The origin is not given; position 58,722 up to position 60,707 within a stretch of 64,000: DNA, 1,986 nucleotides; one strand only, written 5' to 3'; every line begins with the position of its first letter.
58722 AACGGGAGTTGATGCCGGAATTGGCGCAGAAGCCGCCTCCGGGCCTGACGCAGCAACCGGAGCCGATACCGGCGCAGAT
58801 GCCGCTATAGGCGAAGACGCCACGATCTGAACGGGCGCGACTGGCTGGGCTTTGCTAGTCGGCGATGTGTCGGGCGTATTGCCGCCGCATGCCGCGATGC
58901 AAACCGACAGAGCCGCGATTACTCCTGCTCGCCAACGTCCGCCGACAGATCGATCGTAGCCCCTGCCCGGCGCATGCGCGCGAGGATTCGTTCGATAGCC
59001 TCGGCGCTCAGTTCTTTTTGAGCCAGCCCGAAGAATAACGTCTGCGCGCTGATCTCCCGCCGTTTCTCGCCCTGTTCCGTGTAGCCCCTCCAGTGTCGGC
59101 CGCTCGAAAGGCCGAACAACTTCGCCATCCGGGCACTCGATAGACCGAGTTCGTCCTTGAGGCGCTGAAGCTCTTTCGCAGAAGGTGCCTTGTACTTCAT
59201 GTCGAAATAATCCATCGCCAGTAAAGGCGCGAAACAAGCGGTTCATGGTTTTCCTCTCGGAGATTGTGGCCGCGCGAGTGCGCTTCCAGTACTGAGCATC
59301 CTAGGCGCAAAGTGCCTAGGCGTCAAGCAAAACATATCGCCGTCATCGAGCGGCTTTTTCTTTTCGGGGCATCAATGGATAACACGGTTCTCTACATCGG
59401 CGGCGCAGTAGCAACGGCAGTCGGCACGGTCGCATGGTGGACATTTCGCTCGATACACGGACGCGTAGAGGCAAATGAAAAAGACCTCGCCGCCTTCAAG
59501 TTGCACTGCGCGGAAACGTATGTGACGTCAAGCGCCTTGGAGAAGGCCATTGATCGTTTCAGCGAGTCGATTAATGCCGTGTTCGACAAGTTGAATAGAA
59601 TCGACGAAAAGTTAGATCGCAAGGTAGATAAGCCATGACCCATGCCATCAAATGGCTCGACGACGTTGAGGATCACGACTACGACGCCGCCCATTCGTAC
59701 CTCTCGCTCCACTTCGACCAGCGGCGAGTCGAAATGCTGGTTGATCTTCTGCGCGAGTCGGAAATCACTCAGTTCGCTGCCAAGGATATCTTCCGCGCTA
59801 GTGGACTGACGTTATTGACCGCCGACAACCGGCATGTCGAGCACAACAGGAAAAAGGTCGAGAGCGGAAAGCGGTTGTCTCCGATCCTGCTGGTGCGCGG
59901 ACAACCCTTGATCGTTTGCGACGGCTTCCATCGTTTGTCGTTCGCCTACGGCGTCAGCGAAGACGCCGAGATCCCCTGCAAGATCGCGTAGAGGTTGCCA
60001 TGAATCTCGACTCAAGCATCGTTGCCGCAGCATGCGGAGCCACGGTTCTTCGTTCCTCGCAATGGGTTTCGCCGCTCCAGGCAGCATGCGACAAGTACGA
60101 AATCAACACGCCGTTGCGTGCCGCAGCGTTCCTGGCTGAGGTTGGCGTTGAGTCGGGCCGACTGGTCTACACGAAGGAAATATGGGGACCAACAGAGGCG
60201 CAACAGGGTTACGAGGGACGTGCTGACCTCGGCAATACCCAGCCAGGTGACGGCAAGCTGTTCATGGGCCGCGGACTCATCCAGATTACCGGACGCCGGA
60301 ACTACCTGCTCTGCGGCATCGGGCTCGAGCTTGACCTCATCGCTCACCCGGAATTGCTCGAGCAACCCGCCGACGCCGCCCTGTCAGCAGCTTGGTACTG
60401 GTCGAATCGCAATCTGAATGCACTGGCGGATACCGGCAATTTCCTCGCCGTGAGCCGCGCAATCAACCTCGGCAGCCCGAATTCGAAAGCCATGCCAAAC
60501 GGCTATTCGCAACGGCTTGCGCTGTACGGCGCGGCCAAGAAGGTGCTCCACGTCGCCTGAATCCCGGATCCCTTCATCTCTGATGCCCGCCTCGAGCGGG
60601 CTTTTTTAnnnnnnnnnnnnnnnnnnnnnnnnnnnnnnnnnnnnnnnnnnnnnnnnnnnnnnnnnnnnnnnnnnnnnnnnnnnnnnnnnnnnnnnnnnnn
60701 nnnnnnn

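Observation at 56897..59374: Minus-strand cargo island: HTH regulator, two paralogous SGNH-like lipoproteins (one degenerate, with no canonical start) and a small ORF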

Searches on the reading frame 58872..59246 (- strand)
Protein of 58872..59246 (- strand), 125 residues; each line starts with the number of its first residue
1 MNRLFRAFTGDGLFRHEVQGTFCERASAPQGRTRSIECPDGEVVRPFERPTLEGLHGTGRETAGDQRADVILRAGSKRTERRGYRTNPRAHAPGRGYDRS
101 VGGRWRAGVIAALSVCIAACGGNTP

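Call 5: search_protein_families(library=pfam, proteins=[window:58922-59215:-], max_evalue=1)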
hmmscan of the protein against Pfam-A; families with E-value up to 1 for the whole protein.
window:58922-59215:- (98 aa): 1 family
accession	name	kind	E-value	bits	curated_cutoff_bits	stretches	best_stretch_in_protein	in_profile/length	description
PF20432.4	Xre-like-HTH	-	0.0016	19.1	25.8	1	12-38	11-37/63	Antitoxin Xre-like helix-turn-helix domain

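Call 8: find_encoding_contigs(protein=window:58919-59215:-, flank=6000, max_places=8)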
Protein window:58919-59215:- (98 aa): no gene with exactly this product is on record in the collection.

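Call 19: find_related_loci(query=window:58922-59215:-, collection=viral_contigs, flank=4000)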
Query window:58922-59215:- (98 aa) in viral_contigs; peptide patterns used: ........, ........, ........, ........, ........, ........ (x = any residue, [..] = any of these).
64 stretches matched a pattern; 8 encode a relative of the query (tblastn E <= 1e-3); 8 distinct loci.
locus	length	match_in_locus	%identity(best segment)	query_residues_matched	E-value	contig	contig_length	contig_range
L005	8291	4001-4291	82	1-98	7e-50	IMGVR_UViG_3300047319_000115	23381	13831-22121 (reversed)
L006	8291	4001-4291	81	1-98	4e-49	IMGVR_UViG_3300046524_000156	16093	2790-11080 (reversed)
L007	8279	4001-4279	82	1-93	5e-49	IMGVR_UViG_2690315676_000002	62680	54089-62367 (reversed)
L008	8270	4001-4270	82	1-90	3e-47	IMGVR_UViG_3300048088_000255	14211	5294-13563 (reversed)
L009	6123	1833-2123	72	1-98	3e-43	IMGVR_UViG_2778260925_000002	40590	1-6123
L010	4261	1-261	81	11-98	3e-42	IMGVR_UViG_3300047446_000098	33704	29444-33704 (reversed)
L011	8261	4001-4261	66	4-91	3e-35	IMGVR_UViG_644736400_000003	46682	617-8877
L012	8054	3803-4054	49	6-90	2e-23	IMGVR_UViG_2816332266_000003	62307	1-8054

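Call 35: search_protein_families(library=phrogs, proteins=[window:58922-59215:-, window:58922-59246:-], max_evalue=0.01)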
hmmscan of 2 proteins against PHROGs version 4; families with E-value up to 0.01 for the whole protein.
window:58922-59215:- (98 aa): 2 families
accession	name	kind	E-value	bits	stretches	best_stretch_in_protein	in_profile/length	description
phrog_20491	-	unknown function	6e-25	88.3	1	6-92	1-86/92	-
phrog_14076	-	transcription regulation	0.0087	17.6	0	13-57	15-58/86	transcriptional regulator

window:58922-59246:- (108 aa): 0 families
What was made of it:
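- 58919..59215 (-): XRE-type HTH regulator nested in the +1 frame of the long ORF. The conserved start is probably ATG 59200 (93 aa); the alternative is ATG 59215 (98 aa). Stop TAA at 58921-58919. phrog_20491 E = 6e-25 from residue 6 (call 35).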

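Call 36: search_protein_families(library=ncbifam, proteins=[window:58922-59215:-], max_evalue=0.1)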
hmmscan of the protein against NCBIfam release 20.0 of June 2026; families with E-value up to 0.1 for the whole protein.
window:58922-59215:- (98 aa): 0 families

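Call 42: find_related_loci(query=A4, collection=genome_contigs, flank=3000)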
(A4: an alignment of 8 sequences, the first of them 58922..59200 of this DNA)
Query A4 (93 aa) in genome_contigs; peptide patterns used: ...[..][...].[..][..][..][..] (x = any residue, [..] = any of these).
114 stretches matched a pattern; 35 encode a relative of the query (tblastn E <= 1e-3); 35 distinct loci.
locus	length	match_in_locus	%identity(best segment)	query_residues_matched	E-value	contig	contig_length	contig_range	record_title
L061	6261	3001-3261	66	1-88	5e-34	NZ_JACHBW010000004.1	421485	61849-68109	Paraburkholderia bannensis strain WP4_2_2 Ga0348322_04, whole genome shotgun sequence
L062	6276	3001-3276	62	1-93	4e-33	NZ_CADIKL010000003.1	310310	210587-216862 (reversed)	Paraburkholderia caffeinitolerans strain LMG 28688 isolate LMG 28688, whole genome shotgun sequence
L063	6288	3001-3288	59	1-93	9e-33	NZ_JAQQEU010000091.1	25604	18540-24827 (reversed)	Paraburkholderia sediminicola strain RL18-126-BIB-A 91, whole genome shotgun sequence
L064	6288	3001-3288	55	1-93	7e-30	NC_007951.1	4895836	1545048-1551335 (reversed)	Paraburkholderia xenovorans LB400 chromosome 1, complete sequence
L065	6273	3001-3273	59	1-93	1e-28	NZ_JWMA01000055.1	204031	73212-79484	Cupriavidus sp. IDO NODE_61, whole genome shotgun sequence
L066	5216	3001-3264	52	1-87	7e-28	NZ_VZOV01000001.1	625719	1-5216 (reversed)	Cupriavidus gilardii strain CCUG 38401 contig_0000001, whole genome shotgun sequence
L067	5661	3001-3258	57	1-87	1e-27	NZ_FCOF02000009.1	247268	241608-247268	Caballeronia catudaia isolate LMG 29318, whole genome shotgun sequence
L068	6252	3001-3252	60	1-87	1e-27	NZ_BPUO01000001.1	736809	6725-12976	Cupriavidus pauculus strain 19C6 sequence01, whole genome shotgun sequence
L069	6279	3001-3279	51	1-92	1e-26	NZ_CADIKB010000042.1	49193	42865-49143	Paraburkholderia phenoliruptrix strain LMG 22037 isolate LMG 22037, whole genome shotgun sequence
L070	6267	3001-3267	51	1-88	3e-26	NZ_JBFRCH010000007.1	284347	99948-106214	Paraburkholderia phymatum strain EG181B NODE_7_length_284347_cov_38.661044, whole genome shotgun sequence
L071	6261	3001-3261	52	1-88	8e-26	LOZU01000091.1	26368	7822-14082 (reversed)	Burkholderia pyrrocinia strain MSMB1755 MSMB1755_61, whole genome shotgun sequence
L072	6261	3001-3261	51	1-88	2e-25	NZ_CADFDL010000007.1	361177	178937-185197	Burkholderia sp. BCC0397, whole genome shotgun sequence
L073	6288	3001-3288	49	1-93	6e-25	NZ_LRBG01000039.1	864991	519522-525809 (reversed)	Paraburkholderia monticola strain JC2948 10.BMJC2948.1.00039, whole genome shotgun sequence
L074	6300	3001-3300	45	1-93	1e-24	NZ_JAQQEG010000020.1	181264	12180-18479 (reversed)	Paraburkholderia dipogonis strain RL18-106-BIC-C 20, whole genome shotgun sequence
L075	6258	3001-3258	50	3-87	8e-25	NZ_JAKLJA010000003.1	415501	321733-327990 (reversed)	Paraburkholderia tagetis strain RG36 contig3, whole genome shotgun sequence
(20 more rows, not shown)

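Call 83: search_protein_representatives(protein=window:58872-59246:-)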
Query: 125 residues. Proteins with E-value up to 0.001 (for the whole library): 7; up to 1e-10: 3; up to 1e-30: 2. The best 7 are listed.
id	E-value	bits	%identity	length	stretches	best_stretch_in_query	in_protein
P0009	1.5e-39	151.9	67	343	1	1-123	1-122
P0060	8.8e-39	149.4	64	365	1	1-123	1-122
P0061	3.6e-13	66.6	45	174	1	1-123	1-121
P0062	4.8e-10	56.5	33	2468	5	21-102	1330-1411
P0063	1.4e-07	48.5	32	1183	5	21-102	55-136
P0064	3.0e-05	41.0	40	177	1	5-123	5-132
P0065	9.5e-04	36.1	40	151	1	5-111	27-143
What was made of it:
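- The extension's amino-acid sequence is barely conserved: 7 relatives at E < 1e-3 among 1.84 billion representatives (call 83).
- Tried and rejected: It is not a conserved protein family (call 83).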

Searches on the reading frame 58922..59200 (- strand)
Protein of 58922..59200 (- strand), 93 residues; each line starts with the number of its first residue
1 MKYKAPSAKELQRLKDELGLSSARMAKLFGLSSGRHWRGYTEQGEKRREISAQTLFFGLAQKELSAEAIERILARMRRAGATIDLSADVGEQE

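Call 84: search_solved_structures(query=A3, max_evalue=1)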
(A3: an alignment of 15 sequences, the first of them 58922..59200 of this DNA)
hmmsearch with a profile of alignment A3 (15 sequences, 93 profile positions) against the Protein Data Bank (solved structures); distinct sequences matched with E-value up to 1: 11.
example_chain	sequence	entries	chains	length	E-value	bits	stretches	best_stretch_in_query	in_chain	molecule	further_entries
3op9_A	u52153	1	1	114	0.012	19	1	5-52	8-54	Pli0006 protein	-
7t5u_A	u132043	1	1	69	0.043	17.3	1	9-38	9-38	Helix-turn-helix domain-containing protein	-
7dtr_A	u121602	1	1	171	0.052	17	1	3-52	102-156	AcrIF24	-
7xi1_A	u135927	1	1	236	0.061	16.8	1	3-56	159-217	anti-CRISPR protein AcrIF24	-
7elm_U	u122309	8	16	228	0.094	16.1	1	3-52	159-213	AcrIF24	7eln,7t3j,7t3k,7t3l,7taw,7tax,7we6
9vt3_A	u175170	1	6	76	0.2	15.1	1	7-43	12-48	Aca3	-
2rl1_A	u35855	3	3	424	0.25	14.8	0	64-88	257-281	UDP-N-acetylglucosamine 1-carboxyvinyltransferase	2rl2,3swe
5gnc_A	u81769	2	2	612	0.66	13.4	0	35-80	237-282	Avh146 | RxLR effector protein PSR2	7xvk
7c0g_A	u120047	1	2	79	0.86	13.1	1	5-44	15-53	Aca1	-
7vjn_B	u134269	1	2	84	0.9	13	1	5-44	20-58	anti-CRISPR-associated protein Aca1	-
9j5i_E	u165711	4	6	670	0.9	13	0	35-80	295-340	RxLR effector protein PSR2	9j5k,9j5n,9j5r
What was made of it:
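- Closest known: Aca autorepressors of anti-CRISPR operons and C. Different: Sequence similarity is marginal (E = 0.01-0.9, call 84).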

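Call 85: search_protein_families(library=pfam, alignment_id=A3, max_evalue=0.01)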
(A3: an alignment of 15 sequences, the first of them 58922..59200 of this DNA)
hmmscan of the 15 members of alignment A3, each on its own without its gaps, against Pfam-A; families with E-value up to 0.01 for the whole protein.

A. member 1, window:58922-59200:- (93 aa): 1 family
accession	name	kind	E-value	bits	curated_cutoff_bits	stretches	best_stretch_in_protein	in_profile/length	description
PF20432.4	Xre-like-HTH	-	0.0013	19.4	25.8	0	7-33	11-37/63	Antitoxin Xre-like helix-turn-helix domain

B. families by the number of members that match (of 15 scanned): 4 families
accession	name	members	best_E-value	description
PF20432.4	Xre-like-HTH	5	0.0006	Antitoxin Xre-like helix-turn-helix domain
PF13560.12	HTH_31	3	0.0043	Helix-turn-helix domain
PF15731.11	MqsA_antitoxin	1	0.00058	Antitoxin component of bacterial toxin-antitoxin system, MqsA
PF13545.12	HTH_Crp_2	1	0.007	Crp-like helix-turn-helix domain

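Call 86: find_homologous_proteins(query=window:58922-59200:-)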
Query window:58922-59200:- (93 aa): 46 proteins with E <= 0.001 among 51 candidates.
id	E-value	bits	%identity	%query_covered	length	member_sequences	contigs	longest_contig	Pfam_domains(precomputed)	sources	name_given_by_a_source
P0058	7.3e-51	187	100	100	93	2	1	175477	-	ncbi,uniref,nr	ncbi:XRE family transcriptional regulator [Paraburkholderia sp. 5N]|uniref:XRE family transcriptiona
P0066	2.2e-40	154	83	100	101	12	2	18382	-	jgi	jgi:hypothetical protein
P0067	1.5e-39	151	83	95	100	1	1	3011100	-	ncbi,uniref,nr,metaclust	ncbi:hypothetical protein SAMN05443245_5265 [Paraburkholderia fungorum]|uniref:XRE family transcript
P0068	2.0e-39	151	86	91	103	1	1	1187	-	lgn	-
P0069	4.3e-39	150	86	94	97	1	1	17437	-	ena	-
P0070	7.3e-39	149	82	100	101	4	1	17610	-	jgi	jgi:hypothetical protein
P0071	1.1e-38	149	84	100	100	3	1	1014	-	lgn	-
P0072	1.3e-38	148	88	91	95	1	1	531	-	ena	-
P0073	1.3e-38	148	88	91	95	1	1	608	-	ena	-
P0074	5.8e-38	146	83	92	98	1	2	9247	-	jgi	jgi:hypothetical protein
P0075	6.0e-38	146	84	91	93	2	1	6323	-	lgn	-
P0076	1.3e-37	145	83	92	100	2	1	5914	-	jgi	jgi:hypothetical protein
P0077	2.2e-37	145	83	99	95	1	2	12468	-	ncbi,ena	-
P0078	2.7e-37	144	84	92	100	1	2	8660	-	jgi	jgi:hypothetical protein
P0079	4.1e-35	137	81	91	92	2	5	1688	-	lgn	-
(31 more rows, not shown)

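Call 91: predict_structure(alignment_id=A8)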
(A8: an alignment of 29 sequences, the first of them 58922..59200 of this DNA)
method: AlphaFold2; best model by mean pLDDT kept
length: 93 residues; sequences in the alignment: 29
mean_pLDDT: 88.1   pTM: 0.73
mean pLDDT of the five models: 88.1, 87.7, 87.6, 87.0, 85.3
residues with pLDDT >= 90: 71; 70-90: 13; 50-70: 5; < 50: 4
segments of 3 or more residues with pLDDT < 50: 90-93
pLDDT, mean of each block of 10 residues (from residue 1): 91 96 93 92 88 94 92 93 70 37
secondary structure, 60 per line:
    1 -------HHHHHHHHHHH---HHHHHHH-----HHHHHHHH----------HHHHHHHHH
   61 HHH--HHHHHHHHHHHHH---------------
elements in order: H8-18 H22-28 H34-41 H52-63 H66-78
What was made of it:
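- On XRE/Cro-C1-type HTH transcriptional regulator: AF2 pLDDT 88, five helices (call 91).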

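Call 93: fold_search(model_id=the predicted structure, library=pdb)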
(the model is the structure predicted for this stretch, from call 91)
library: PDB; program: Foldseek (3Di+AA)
matches with E <= 10: 144; with E <= 0.001: 0
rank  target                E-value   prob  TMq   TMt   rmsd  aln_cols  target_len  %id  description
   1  7xi5_A                1.9e-01  1.00  0.55  0.86   1.9        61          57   20  Anti-CRISPR-associated Aca10 (released 2023-02-22)
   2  7dtr                  2.6e-01  0.99  0.57  0.34   2.7        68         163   25  Structure of an AcrIF protein (released 2022-01-19)
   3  6h4c_D                2.6e-01  0.90  0.49  0.32  12.0        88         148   11  A polyamorous repressor: deciphering the evolutionary strategy used by the phage-inducible chromosomal islands to spre (released 2019-08-28)
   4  9chl_C                2.6e-01  0.75  0.47  0.43  13.8        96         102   17  P. vulgaris tetrameric HigBA- operator 2 DNA (released 2025-07-02)
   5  2ef8_A                2.8e-01  0.91  0.46  0.51   9.1        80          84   20  Crystal structure of C.EcoT38IS (released 2008-02-26)
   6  5j9i_C                3.5e-01  0.93  0.49  0.64   4.4        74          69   18  Crystal structure of the HigA2 antitoxin C-terminal domain (released 2017-04-05)
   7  2ef8_B                3.7e-01  0.91  0.47  0.52   7.1        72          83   21  Crystal structure of C.EcoT38IS (released 2008-02-26)
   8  6h49                  3.7e-01  0.91  0.48  0.32  10.7        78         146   13  A polyamorous repressor: deciphering the evolutionary strategy used by the phage-inducible chromosomal islands to spread (released 2019-08-28)
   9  5j9i_E                4.0e-01  0.92  0.48  0.64   4.5        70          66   18  Crystal structure of the HigA2 antitoxin C-terminal domain (released 2017-04-05)
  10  7vjp_A                4.5e-01  0.91  0.49  0.40   8.3        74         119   22  Selenomethionine-derived Pectobacterium phage ZF40 apo-Aca2 (released 2021-10-20)
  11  6h4c_B                4.5e-01  0.85  0.50  0.33  11.4        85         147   13  A polyamorous repressor: deciphering the evolutionary strategy used by the phage-inducible chromosomal islands to spre (released 2019-08-28)
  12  4i6u_B                4.8e-01  0.90  0.47  0.55   9.4        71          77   14  Crystal Structure of a Y37F mutant of the Restriction-Modification Controller Protein C.Esp1396I (released 2013-11-13)
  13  5j9i_B                5.0e-01  0.91  0.49  0.64   4.7        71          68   18  Crystal structure of the HigA2 antitoxin C-terminal domain (released 2017-04-05)
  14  7t3j_J                6.0e-01  0.97  0.57  0.25   3.0        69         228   25  Cryo-EM structure of Csy-AcrIF24 (released 2022-09-21)
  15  4ivz_A                6.4e-01  0.85  0.47  0.55   9.3        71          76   14  A Y37F mutant of C.Esp1396I bound to its highest affinity operator site OM (released 2014-01-29)
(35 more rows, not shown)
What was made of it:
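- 58919..59215 (-): AF2 and Foldseek, calls 91, 93.
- On XRE/Cro-C1-type HTH transcriptional regulator: E-values are weak for so small a domain (call 93).
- Closest known: Aca autorepressors of anti-CRISPR operons and C. Same: A small XRE-type HTH of the same fold (best Foldseek matches Aca10, AcrIF24-HTH, Aca1/2, C.Esp1396I; call 93).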

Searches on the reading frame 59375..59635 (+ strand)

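Call 74: search_protein_families(library=phrogs, proteins=[window:59375-59635:+], max_evalue=0.001)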
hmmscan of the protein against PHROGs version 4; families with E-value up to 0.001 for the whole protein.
window:59375-59635:+ (87 aa): 4 families
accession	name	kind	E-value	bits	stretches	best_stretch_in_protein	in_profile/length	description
phrog_7885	-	unknown function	2.7e-13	50.7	1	4-84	7-80/83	-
phrog_12220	-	unknown function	7.8e-07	30.2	1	8-84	8-73/89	-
phrog_462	-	other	1.6e-06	29.2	1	12-86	17-96/101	lipoprotein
phrog_739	-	lysis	0.00045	21.4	1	4-86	6-84/122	Rz-like spanin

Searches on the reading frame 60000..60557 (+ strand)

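Call 74: search_protein_families(library=phrogs, proteins=[window:60000-60557:+], max_evalue=0.001)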
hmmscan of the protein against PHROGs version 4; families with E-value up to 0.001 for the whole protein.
window:60000-60557:+ (186 aa): 8 families
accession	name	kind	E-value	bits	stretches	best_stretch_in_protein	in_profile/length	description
phrog_181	-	lysis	4.7e-60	205.4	1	3-184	332-531/769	endolysin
phrog_9506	-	lysis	3.9e-44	152.7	1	20-182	21-192/330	endolysin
phrog_26317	-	unknown function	2.5e-40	138.2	1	59-185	2-119/119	-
phrog_14712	-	moron, auxiliary metabolic gene and host takeover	6.5e-33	115.3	1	24-176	27-180/322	chitinase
phrog_34417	-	unknown function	2.3e-24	87.2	1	25-157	30-171/326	-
phrog_1519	-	lysis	1.3e-21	78.3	1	9-175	204-379/502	endolysin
phrog_317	-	lysis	9.6e-17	62.3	1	6-161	196-344/492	endolysin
phrog_12261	-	unknown function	1.1e-09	39.3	1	93-157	13-75/76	-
